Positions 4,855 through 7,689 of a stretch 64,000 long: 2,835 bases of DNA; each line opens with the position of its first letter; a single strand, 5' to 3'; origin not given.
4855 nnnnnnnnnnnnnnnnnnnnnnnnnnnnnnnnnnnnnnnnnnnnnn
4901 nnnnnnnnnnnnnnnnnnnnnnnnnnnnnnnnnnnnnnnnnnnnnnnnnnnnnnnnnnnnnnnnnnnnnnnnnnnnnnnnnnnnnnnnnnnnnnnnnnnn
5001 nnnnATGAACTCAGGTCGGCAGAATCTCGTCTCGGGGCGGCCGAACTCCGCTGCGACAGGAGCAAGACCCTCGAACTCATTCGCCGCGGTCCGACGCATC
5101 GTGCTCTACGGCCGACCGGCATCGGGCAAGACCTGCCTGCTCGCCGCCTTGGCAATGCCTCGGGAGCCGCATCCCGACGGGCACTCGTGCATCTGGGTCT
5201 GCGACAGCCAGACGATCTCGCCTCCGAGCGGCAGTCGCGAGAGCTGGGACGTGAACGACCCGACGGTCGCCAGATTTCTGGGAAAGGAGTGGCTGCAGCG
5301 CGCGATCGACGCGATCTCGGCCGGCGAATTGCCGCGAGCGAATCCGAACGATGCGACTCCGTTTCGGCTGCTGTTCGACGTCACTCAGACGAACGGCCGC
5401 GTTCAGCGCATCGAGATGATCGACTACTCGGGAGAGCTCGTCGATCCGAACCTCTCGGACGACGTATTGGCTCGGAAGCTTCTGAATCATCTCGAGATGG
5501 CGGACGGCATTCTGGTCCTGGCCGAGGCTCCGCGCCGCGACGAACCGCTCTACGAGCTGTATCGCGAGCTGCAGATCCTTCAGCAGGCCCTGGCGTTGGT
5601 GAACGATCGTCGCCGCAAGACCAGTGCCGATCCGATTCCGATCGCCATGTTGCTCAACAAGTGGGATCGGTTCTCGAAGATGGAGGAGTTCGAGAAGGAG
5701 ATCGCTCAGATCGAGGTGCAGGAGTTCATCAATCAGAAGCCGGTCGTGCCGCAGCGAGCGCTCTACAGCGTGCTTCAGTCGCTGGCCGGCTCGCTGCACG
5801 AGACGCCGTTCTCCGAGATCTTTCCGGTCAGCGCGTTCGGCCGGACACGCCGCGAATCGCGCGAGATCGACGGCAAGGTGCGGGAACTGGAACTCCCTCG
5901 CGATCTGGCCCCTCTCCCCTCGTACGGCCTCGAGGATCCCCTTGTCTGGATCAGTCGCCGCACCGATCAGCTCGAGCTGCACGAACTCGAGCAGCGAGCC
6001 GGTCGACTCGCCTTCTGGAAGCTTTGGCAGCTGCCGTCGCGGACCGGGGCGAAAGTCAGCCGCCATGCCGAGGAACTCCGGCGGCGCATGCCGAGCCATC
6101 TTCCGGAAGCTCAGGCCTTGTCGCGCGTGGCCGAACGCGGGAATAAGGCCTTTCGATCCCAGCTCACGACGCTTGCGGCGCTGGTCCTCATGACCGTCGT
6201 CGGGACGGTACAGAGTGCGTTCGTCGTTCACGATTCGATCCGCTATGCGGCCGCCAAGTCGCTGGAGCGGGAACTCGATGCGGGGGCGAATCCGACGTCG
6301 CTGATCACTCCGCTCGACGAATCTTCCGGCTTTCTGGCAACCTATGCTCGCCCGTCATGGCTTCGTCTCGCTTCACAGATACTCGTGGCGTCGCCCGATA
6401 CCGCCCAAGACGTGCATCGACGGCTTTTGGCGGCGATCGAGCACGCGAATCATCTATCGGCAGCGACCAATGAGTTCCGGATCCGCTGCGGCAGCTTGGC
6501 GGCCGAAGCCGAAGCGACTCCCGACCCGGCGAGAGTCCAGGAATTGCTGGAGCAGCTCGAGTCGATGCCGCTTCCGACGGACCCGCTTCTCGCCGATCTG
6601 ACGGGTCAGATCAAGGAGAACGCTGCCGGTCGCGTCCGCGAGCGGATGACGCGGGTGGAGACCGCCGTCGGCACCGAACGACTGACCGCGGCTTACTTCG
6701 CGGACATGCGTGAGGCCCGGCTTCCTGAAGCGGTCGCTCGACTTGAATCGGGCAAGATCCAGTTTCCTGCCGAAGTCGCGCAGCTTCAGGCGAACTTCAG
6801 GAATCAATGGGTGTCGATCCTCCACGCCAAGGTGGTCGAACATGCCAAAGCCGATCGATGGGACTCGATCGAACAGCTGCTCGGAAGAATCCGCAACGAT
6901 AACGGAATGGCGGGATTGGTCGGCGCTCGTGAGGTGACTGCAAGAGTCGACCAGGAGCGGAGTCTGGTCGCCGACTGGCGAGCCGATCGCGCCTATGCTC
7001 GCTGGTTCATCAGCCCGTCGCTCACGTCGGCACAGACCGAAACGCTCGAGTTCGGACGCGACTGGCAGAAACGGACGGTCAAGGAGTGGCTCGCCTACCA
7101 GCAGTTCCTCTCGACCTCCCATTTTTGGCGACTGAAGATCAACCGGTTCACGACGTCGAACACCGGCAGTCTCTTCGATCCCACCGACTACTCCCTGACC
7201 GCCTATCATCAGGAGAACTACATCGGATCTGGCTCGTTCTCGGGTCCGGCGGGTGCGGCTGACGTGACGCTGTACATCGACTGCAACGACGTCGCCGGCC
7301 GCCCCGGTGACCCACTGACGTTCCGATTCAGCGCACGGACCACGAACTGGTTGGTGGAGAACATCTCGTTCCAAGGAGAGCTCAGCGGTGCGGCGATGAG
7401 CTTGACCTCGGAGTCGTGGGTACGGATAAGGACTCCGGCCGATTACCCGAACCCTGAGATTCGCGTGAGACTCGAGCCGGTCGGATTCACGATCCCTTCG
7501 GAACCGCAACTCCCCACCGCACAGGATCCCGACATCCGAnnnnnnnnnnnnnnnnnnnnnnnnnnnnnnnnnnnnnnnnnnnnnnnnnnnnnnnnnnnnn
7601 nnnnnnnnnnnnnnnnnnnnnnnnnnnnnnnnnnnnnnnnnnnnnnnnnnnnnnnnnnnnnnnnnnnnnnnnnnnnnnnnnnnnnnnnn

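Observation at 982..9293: Translationally coupled HTH / Ser-Thr kinase / membrane GTPase / membrane-partner operon with no named-system match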

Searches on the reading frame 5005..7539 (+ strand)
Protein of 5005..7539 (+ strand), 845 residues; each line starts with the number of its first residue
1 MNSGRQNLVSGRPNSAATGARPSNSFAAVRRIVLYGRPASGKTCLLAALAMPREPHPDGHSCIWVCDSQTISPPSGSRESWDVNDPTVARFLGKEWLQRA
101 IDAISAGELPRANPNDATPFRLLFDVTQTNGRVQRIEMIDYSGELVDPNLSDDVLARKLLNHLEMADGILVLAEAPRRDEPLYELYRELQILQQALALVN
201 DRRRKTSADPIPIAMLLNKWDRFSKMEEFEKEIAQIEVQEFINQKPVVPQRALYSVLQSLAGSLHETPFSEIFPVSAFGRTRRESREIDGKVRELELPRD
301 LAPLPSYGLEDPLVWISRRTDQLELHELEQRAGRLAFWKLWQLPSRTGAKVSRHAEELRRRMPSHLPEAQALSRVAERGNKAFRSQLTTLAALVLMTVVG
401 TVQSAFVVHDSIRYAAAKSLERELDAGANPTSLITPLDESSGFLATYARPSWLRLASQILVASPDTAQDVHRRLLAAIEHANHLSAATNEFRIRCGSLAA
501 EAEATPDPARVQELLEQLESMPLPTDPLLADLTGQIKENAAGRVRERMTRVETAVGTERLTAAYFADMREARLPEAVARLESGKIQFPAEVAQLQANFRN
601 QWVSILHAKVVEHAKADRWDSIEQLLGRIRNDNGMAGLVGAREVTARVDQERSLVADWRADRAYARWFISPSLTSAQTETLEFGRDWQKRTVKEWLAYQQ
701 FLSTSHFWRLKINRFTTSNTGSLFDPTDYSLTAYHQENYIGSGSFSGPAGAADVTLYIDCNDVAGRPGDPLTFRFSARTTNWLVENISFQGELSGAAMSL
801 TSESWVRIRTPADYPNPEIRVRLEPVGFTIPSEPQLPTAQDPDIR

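Call 8: search_protein_families(library=pfam, proteins=[window:5005-7539:+], max_evalue=1)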
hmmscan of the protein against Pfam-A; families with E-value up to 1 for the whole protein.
window:5005-7539:+ (845 aa): 3 families
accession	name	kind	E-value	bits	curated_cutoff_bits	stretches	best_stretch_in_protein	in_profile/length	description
PF19975.5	DO-GTPase1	-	0.0018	18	27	1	121-177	63-119/271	Double-GTPase 1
PF19993.5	DO-GTPase2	-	0.002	18.3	27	1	123-232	77-179/226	Double-GTPase 2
PF01926.29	MMR_HSR1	-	0.18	12.4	21.9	0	31-50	1-20/113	50S ribosome-binding GTPase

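Call 9: search_protein_families(library=padloc, proteins=[window:5005-7539:+], max_evalue=1)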
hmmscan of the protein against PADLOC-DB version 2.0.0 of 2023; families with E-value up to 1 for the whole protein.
window:5005-7539:+ (845 aa): 1 family
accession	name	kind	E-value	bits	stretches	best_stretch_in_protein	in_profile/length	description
PDLC02335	AbiLi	-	0.029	11.4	1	27-51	74-98/326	AbiLi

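Call 10: search_protein_families(library=ncbifam, proteins=[window:5005-7539:+], max_evalue=1)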
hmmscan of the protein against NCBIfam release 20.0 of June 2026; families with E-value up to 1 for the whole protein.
window:5005-7539:+ (845 aa): 1 family
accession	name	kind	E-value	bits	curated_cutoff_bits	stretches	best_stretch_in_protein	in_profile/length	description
TIGR00231.1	small_GTP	domain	0.015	15.1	42.5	0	30-49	4-23/164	GTP-binding protein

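Call 11: find_homologous_proteins(query=window:5005-7539:+)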
Query window:5005-7539:+ (845 aa): 45 proteins with E <= 0.001 among 8000 candidates.
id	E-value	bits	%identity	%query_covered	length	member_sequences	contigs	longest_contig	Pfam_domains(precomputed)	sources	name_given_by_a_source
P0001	0.0e+0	1831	100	96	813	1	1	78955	-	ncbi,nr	ncbi:MAG TPA: hypothetical protein PLI18_00345 [Pirellulaceae bacterium]|nr:hypothetical protein [Pi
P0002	0.0e+0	1141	59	98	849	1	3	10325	-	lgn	-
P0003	1.8e-190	653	42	96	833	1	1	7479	PF19975.6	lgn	-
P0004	7.8e-162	559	38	95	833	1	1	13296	PF19975.6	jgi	jgi:hypothetical protein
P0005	1.4e-161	558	38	96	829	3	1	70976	PF19975.6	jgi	-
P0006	1.4e-155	538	35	97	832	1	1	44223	PF19975.6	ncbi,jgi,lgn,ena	jgi:hypothetical protein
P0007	1.1e-112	396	42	55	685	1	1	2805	-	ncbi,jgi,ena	jgi:hypothetical protein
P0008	6.7e-112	394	33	89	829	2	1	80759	-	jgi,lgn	jgi:hypothetical protein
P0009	1.4e-110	389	31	92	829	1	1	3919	-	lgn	-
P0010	8.7e-110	387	33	92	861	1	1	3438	-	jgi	jgi:hypothetical protein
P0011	1.0e-107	380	31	93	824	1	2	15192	-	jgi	jgi:hypothetical protein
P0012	1.5e-97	346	32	82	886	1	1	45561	-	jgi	jgi:hypothetical protein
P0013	4.3e-79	285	44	37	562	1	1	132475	-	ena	-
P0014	2.1e-76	276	28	92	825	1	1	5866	-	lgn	-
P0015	2.0e-61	227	30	72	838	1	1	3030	-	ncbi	-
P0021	1.6e-51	194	33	53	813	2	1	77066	-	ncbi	-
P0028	6.4e-45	172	30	51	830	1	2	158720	-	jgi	jgi:GTPase SAR1 family protein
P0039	8.6e-36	142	29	53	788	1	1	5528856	-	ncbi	ncbi:MAG: hypothetical protein QM770_01415 [Tepidisphaeraceae bacterium]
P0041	4.5e-34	136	27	51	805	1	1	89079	PF19975.6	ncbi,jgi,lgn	-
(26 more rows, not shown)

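Call 13: find_encoding_contigs(protein=P0005, flank=10000, max_places=2)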
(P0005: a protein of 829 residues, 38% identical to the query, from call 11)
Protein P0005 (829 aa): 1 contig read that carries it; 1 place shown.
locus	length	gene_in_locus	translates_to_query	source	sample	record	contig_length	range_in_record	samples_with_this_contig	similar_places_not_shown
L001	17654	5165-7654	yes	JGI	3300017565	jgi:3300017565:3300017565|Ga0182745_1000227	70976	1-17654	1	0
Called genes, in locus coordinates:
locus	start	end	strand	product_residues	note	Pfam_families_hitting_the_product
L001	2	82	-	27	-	?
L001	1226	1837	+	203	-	-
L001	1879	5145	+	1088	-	PF00069:Pkinase, PF07714:PK_Tyr_Ser-Thr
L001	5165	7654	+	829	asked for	PF19975:DO-GTPase1 (faint)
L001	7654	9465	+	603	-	-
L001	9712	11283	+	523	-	PF08666:SAF, PF04295:GD_AH_second, PF20629:GD_AH_C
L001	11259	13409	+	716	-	PF26626:DUF8201 (weak)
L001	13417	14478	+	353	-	PF01073:3Beta_HSD, PF01370:Epimerase, PF02719:Polysacc_synt_2 (weak), PF04321:RmlD_sub_bind (weak), PF05368:NmrA (weak), PF13460:NAD_binding_10, PF16363:GDP_Man_Dehyd, PF07993:NAD_binding_4 (weak)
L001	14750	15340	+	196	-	PF16697:Yop-YscD_cpl, PF00498:FHA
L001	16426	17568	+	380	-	-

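Call 14: find_encoding_contigs(protein=P0008, flank=10000, max_places=2)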
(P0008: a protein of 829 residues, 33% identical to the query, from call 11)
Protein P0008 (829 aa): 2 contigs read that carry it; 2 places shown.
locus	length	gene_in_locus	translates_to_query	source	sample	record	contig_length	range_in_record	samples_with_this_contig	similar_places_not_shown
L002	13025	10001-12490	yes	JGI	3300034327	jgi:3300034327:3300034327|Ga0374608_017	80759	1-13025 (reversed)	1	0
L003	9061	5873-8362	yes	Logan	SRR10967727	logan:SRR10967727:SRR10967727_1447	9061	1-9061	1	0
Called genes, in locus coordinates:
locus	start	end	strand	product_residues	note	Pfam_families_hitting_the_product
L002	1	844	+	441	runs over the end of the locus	PF01595:CNNM, PF00571:CBS, PF03471:CorC_HlyC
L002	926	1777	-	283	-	PF25199:nSTAND_NTPase5 (faint), PF13191:AAA_16, PF13401:AAA_22, PF25201:nSTAND6 (weak)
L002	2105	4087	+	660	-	PF12715:Abhydrolase_7 (faint), PF05448:AXE1 (weak), PF01738:DLH (weak), PF02129:Peptidase_S15, PF00326:Peptidase_S9, PF22244:GCE_fung (faint)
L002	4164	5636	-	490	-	PF03972:MmgE_PrpD_N, PF19305:MmgE_PrpD_C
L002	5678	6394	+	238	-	-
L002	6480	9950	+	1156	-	PF00069:Pkinase, PF07714:PK_Tyr_Ser-Thr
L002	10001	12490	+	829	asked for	-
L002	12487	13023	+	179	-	?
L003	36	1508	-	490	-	PF03972:MmgE_PrpD_N, PF19305:MmgE_PrpD_C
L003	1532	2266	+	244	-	-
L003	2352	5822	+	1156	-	PF00069:Pkinase, PF07714:PK_Tyr_Ser-Thr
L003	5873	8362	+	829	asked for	-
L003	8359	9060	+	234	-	?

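Call 15: find_encoding_contigs(protein=P0028, flank=10000, max_places=2)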
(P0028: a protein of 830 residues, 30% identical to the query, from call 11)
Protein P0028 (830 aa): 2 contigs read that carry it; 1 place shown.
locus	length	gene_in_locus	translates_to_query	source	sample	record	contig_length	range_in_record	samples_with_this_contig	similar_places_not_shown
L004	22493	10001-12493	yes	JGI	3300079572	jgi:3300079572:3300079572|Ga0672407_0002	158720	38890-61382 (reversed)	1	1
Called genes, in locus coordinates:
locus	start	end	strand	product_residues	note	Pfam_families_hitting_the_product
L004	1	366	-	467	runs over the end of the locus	PF00072:Response_reg, PF00158:Sigma54_activat, PF14532:Sigma54_activ_2, PF25601:AAA_lid_14, PF02954:HTH_8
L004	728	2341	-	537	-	PF25323:6TM_PilS, PF00512:HisKA, PF02518:HATPase_c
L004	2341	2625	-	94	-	-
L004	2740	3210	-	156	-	PF01029:NusB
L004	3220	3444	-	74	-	-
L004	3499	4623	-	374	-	PF00926:DHBP_synthase, PF00925:GTP_cyclohydro2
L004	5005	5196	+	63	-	-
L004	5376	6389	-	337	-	PF03480:DctP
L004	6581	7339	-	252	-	PF01026:TatD_DNase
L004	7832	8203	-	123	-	PF07238:PilZ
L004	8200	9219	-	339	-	PF13177:DNA_pol3_delta2, PF00004:AAA (weak), PF09115:DNApol3-delta_C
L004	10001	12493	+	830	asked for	-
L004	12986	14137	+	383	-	PF00072:Response_reg, PF14501:HATPase_c_5 (faint), PF13581:HATPase_c_2 (faint), PF00512:HisKA, PF02518:HATPase_c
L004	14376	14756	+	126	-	-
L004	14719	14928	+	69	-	-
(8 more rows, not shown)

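Call 16: find_encoding_contigs(protein=P0012, flank=10000, max_places=1)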
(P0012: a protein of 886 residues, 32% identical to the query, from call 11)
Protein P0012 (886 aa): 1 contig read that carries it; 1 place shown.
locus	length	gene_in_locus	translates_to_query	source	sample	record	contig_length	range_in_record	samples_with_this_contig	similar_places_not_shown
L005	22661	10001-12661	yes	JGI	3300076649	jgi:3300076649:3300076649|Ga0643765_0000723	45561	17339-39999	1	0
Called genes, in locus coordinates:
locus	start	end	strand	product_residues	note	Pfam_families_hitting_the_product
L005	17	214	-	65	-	-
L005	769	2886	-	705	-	PF06723:MreB_Mbl (faint), PF00012:HSP70 (weak)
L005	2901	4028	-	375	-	-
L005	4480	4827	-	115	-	-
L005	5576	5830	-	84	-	-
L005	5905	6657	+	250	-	PF13518:HTH_28 (weak)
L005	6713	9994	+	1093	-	PF00069:Pkinase, PF07714:PK_Tyr_Ser-Thr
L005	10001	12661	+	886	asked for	-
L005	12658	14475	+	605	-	-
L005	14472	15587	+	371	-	-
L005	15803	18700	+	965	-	PF00069:Pkinase (weak)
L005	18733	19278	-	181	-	-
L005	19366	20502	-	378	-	-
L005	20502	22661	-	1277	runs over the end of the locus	-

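Call 17: find_encoding_contigs(protein=P0039, flank=10000, max_places=1)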
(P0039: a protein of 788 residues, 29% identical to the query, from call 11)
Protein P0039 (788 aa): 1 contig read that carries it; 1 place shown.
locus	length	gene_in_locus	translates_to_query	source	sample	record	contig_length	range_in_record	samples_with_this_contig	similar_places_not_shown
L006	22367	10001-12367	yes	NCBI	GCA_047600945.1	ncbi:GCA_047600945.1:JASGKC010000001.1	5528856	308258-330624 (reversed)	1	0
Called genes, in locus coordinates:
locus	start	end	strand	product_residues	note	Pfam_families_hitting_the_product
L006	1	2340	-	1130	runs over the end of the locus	PF00873:ACR_tran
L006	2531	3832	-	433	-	PF25917:BSH_RND (weak), PF25973:BSH_CzcB, PF25954:Beta-barrel_RND_2, PF25975:CzcB_C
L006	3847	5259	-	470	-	PF02321:OEP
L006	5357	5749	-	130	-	-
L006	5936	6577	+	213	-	-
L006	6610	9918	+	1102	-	PF00069:Pkinase, PF07714:PK_Tyr_Ser-Thr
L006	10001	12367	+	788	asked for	-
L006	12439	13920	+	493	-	-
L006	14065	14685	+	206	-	-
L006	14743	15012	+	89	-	-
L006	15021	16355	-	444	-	PF02653:BPD_transp_2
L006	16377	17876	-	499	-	PF00005:ABC_tran, PF13304:AAA_21 (faint), PF00005:ABC_tran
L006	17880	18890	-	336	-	PF00532:Peripla_BP_1, PF13407:Peripla_BP_4, PF13377:Peripla_BP_3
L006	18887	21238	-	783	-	PF00251:Glyco_hydro_32N, PF08244:Glyco_hydro_32C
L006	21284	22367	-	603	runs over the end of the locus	PF00251:Glyco_hydro_32N, PF08244:Glyco_hydro_32C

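Call 18: find_encoding_contigs(protein=P0021, flank=10000, max_places=1)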
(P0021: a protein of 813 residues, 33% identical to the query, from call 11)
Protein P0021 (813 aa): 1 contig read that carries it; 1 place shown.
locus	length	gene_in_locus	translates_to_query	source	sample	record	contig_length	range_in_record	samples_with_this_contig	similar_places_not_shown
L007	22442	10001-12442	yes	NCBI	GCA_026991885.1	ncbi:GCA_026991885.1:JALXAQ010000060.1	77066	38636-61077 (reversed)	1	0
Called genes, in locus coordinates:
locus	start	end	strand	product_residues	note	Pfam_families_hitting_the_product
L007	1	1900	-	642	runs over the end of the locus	PF13623:SurA_N_2, PF13624:SurA_N_3, PF09312:SurA_N (weak), PF13145:Rotamase_2, PF13616:Rotamase_3, PF00639:Rotamase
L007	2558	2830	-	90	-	PF00216:Bac_DNA_binding, PF18291:HU-HIG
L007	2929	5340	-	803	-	PF02190:LON_substr_bdg, PF08298:AAA_PrkA (faint), PF00004:AAA, PF07728:AAA_5, PF22667:Lon_lid, PF05362:Lon_C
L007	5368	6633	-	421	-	PF06689:zf-C4_ClpX, PF00493:MCM (faint), PF01078:Mg_chelatase (faint), PF05496:RuvB_N (weak), PF00004:AAA, PF07724:AAA_2, PF07728:AAA_5 (weak), PF10431:ClpB_D2-small, +1 more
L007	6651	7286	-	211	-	PF00574:CLP_protease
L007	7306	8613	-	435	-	PF05697:Trigger_N, PF00254:FKBP_C, PF05698:Trigger_C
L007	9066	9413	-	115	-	PF00037:Fer4 (weak), PF13237:Fer4_10 (faint), PF12838:Fer4_7 (weak)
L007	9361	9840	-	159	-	PF01467:CTP_transf_like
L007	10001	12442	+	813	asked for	-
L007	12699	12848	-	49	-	-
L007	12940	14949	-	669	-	PF07715:Plug, PF00593:TonB_dep_Rec_b-barrel, PF14905:OMP_b-brl_3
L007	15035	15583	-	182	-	PF13689:DUF4154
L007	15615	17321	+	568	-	PF17152:CHASE8, PF00672:HAMP (weak), PF00512:HisKA (faint), PF02518:HATPase_c, PF14501:HATPase_c_5 (weak)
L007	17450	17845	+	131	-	PF00072:Response_reg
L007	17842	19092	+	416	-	PF00072:Response_reg, PF00211:Guanylate_cyc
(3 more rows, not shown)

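Call 19: find_encoding_contigs(protein=P0041, flank=10000, max_places=1)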
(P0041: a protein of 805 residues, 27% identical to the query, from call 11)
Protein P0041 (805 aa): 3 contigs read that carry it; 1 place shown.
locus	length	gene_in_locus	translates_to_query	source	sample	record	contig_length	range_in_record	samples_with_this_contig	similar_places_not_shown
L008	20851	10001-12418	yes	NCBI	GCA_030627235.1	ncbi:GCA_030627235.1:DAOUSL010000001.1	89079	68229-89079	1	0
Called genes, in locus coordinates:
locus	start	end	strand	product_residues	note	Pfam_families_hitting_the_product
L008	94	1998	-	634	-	PF13623:SurA_N_2, PF13624:SurA_N_3, PF13145:Rotamase_2, PF13616:Rotamase_3, PF00639:Rotamase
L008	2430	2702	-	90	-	PF00216:Bac_DNA_binding, PF18291:HU-HIG, PF18289:HU-CCDC81_euk_2 (weak)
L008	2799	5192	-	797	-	PF02190:LON_substr_bdg, PF00004:AAA, PF07728:AAA_5, PF22667:Lon_lid, PF05362:Lon_C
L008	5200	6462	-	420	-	PF06689:zf-C4_ClpX, PF05496:RuvB_N (weak), PF00004:AAA, PF07724:AAA_2, PF07728:AAA_5 (weak), PF13401:AAA_22 (weak), PF10431:ClpB_D2-small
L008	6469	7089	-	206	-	PF00574:CLP_protease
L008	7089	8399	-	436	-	PF05697:Trigger_N, PF00254:FKBP_C, PF05698:Trigger_C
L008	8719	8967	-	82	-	PF00037:Fer4 (weak), PF12838:Fer4_7 (faint)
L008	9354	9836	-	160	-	PF01467:CTP_transf_like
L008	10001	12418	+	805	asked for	PF19975:DO-GTPase1 (faint)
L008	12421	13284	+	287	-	PF06325:PrmA, PF05175:MTS, PF02475:TRM5-TYW2_MTfase, PF13847:Methyltransf_31, PF13649:Methyltransf_25 (weak)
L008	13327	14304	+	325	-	PF13406:SLT_2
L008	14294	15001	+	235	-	PF03330:DPBB_1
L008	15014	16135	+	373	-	PF00768:Peptidase_S11, PF13354:Beta-lactamase2, PF07943:PBP5_C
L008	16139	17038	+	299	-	PF04389:Peptidase_M28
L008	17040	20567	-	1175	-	PF02463:SMC_N (faint), PF13514:AAA_27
